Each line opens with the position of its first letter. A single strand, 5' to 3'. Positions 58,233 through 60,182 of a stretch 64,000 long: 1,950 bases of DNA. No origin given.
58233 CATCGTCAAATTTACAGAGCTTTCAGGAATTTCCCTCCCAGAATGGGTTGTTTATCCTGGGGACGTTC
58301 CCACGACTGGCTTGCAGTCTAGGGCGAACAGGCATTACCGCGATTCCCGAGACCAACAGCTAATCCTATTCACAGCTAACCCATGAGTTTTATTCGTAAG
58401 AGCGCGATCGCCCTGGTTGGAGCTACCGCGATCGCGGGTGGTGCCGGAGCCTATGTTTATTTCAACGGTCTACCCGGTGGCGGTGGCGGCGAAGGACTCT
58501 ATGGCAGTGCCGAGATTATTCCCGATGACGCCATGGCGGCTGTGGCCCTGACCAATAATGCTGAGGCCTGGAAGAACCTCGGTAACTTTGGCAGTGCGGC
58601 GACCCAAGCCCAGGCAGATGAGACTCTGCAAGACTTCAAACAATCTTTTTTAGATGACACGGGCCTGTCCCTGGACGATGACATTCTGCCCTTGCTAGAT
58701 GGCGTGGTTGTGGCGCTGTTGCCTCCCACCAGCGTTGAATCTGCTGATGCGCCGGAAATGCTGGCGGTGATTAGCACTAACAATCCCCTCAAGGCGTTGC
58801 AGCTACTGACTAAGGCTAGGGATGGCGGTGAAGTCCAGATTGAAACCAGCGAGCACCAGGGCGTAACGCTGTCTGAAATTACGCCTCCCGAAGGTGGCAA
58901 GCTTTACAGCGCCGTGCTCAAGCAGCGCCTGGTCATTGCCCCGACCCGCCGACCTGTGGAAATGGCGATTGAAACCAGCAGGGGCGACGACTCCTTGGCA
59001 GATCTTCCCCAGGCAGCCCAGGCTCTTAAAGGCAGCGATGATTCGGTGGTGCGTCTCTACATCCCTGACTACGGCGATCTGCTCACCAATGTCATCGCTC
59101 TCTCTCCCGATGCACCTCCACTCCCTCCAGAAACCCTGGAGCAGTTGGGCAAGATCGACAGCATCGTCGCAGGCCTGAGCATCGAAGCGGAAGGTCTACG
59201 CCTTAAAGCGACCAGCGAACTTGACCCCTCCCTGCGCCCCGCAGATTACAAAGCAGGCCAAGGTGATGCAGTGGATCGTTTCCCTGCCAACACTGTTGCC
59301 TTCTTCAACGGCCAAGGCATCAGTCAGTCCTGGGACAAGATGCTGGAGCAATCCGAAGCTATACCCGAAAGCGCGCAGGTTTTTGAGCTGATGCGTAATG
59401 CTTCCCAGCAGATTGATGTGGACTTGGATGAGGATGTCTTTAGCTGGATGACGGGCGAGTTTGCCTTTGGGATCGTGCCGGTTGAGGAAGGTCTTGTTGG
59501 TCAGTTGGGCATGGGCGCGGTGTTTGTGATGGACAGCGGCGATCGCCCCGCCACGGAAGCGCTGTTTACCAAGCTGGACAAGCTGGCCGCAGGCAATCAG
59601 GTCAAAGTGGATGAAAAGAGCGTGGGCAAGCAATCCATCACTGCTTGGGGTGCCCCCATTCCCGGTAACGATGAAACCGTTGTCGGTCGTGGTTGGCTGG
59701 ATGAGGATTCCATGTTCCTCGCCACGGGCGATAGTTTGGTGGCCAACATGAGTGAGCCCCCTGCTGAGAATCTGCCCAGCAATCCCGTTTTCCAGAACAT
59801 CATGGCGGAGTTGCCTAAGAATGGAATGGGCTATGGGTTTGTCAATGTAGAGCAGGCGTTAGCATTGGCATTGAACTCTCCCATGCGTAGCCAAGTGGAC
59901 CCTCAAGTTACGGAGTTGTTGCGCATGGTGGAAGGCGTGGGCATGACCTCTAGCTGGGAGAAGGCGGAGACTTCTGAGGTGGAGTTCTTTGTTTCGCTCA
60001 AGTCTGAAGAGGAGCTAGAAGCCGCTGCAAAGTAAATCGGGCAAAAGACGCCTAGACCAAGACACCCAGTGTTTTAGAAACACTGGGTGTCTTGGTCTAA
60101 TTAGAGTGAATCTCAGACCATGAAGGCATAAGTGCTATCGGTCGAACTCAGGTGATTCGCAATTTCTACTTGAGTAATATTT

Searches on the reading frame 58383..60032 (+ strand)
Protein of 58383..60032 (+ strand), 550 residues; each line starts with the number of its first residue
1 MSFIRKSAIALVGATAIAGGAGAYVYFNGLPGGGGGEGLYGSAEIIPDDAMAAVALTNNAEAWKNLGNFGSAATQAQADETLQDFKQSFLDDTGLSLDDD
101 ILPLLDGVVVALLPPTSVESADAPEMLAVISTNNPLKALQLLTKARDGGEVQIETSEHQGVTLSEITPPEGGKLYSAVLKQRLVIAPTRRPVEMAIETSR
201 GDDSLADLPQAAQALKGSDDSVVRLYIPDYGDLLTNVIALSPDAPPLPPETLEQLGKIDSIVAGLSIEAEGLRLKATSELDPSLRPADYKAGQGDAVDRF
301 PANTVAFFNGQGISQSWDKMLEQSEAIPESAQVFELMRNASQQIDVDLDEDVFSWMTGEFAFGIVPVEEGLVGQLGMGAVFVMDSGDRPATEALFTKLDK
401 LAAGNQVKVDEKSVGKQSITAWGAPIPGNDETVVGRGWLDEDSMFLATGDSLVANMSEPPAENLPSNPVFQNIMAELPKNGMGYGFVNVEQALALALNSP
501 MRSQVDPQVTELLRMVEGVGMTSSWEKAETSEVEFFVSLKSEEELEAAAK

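Call 26: search_protein_families(library=pfam, proteins=[window:58383-60032:+], max_evalue=0.1)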
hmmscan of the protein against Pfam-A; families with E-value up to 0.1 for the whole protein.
window:58383-60032:+ (550 aa): 1 family
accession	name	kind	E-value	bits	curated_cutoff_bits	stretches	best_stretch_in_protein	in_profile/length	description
PF11832.13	DUF3352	-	1.7e-120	403.6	26.8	1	11-539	2-536/536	Protein of unknown function (DUF3352)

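Call 39: find_homologous_proteins(query=window:58383-60032:+, max_evalue=1e-50)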
Query window:58383-60032:+ (550 aa): 14 proteins with E <= 1e-50 among 8000 candidates.
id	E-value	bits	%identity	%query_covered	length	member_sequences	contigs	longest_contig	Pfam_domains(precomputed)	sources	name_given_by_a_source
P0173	0.0e+0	1105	91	100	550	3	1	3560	PF11832.14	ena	-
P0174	0.0e+0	1046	87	100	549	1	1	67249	PF11832.14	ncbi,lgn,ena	-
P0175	4.9e-297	1004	83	100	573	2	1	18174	PF11832.14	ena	-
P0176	2.3e-279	946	79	100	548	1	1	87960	PF11832.14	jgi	-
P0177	6.7e-273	924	76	100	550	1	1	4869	PF11832.14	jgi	jgi:hypothetical protein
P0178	2.2e-234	797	64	100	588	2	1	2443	PF11832.14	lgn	-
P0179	3.9e-233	793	66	100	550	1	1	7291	PF11832.14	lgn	-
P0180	3.0e-204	698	58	100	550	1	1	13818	PF11832.14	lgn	-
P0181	7.3e-179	614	52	100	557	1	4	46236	PF11832.14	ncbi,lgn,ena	-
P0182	3.1e-170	585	50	100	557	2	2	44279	PF11832.14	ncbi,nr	ncbi:MAG: DUF3352 domain-containing protein [Synechococcales cyanobacterium RU_4_20]|nr:DUF3352 doma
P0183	1.1e-163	564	49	100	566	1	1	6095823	PF11832.14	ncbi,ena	-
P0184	6.5e-107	377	37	100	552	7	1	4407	PF11832.14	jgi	jgi:hypothetical protein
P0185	5.4e-99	350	35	94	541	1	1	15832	PF11832.14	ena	-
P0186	1.0e-87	313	34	94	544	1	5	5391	PF11832.14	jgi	jgi:hypothetical protein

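Call 40: find_encoding_contigs(protein=P0174, flank=10000, max_places=2)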
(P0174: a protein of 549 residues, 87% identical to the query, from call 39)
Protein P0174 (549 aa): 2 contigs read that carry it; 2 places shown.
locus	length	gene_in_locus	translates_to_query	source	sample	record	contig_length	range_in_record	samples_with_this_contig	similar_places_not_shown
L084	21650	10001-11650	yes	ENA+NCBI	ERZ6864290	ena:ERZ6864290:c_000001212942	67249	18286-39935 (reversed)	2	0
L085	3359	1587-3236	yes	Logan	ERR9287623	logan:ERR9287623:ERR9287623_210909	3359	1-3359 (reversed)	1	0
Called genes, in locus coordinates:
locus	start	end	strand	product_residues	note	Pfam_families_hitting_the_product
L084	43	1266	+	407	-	PF00072:Response_reg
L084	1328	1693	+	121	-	PF00072:Response_reg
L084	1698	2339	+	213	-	PF01584:CheW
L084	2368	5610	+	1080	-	PF12631:MnmE_helical (faint), PF01590:GAF, PF13185:GAF_2 (faint), PF13492:GAF_3 (faint), PF01590:GAF, PF00672:HAMP (faint), PF00015:MCPsignal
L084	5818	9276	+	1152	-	PF01627:Hpt, PF02518:HATPase_c, PF01584:CheW, PF00072:Response_reg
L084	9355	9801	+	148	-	-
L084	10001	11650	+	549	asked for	PF11832:DUF3352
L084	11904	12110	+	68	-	-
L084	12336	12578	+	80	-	-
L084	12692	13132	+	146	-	PF02657:SufE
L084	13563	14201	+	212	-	PF01227:GTP_cyclohydroI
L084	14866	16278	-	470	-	PF04932:Wzy_C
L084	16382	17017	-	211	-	PF02390:Methyltransf_4, PF13847:Methyltransf_31 (weak)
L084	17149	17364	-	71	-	-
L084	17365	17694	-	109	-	-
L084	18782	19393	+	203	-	-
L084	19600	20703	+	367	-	PF00149:Metallophos, PF12850:Metallophos_2 (weak)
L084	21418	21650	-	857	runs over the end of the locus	PF00353:HemolysinCabind, PF22778:VCPO_2nd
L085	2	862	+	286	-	?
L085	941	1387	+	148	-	-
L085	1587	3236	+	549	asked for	PF11832:DUF3352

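Call 41: find_encoding_contigs(protein=P0176, flank=10000, max_places=2)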
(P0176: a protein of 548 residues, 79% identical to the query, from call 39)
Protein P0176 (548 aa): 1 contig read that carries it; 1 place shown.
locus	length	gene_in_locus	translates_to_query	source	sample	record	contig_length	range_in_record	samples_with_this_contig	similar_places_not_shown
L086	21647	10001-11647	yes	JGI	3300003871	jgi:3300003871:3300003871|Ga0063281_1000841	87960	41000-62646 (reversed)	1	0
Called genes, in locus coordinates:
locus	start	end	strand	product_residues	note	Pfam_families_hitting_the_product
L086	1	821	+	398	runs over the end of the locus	PF00072:Response_reg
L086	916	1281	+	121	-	PF00072:Response_reg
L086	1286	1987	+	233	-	PF01584:CheW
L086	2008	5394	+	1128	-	PF01590:GAF, PF13185:GAF_2 (faint), PF13492:GAF_3 (faint), PF01590:GAF, PF00672:HAMP (faint), PF00015:MCPsignal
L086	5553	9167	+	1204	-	-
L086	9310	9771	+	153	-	PF01584:CheW (weak)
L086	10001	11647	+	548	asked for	PF11832:DUF3352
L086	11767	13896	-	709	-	PF07929:PRiA4_ORF3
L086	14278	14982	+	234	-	-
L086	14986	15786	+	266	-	-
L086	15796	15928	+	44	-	-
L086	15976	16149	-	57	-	-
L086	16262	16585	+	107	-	PF01909:NTP_transf_2, PF18765:Polbeta (weak)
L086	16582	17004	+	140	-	PF01934:HepT-like (faint)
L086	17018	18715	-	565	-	PF00924:MS_channel_2nd, PF21082:MS_channel_3rd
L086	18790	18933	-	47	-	-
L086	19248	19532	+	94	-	-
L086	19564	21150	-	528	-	PF00355:Rieske, PF08417:PaO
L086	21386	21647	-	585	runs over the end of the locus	PF09378:HAS-barrel, PF01935:DUF87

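Call 42: find_encoding_contigs(protein=P0175, flank=10000, max_places=2)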
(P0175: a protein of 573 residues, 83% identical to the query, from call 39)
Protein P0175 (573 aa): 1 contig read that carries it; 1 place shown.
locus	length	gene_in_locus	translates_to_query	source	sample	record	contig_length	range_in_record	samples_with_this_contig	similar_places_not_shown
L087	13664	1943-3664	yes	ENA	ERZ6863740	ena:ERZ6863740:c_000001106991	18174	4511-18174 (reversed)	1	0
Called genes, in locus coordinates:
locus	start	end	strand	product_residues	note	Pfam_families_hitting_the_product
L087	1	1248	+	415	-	?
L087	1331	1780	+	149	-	PF01584:CheW (weak)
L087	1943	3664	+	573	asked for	PF11832:DUF3352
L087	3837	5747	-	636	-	PF00924:MS_channel_2nd, PF21082:MS_channel_3rd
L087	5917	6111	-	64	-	-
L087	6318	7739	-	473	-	PF00355:Rieske, PF08417:PaO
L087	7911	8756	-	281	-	PF27132:XisAC_2nd, PF00589:Phage_integrase (faint)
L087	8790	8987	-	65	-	-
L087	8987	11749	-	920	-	PF12965:DUF3854, PF13148:DUF3987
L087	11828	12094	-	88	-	-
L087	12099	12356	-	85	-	-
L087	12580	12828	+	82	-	-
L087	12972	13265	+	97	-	-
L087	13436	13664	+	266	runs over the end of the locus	-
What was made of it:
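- The region after DUF3352 differs in every relative, so the comparison shows a variable junction rather than a clean empty site (calls 40-42).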

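Call 77: search_protein_families(library=ncbifam, proteins=[window:58383-60032:+], max_evalue=0.001)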
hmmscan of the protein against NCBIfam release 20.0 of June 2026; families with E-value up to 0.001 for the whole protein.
window:58383-60032:+ (550 aa): 0 families
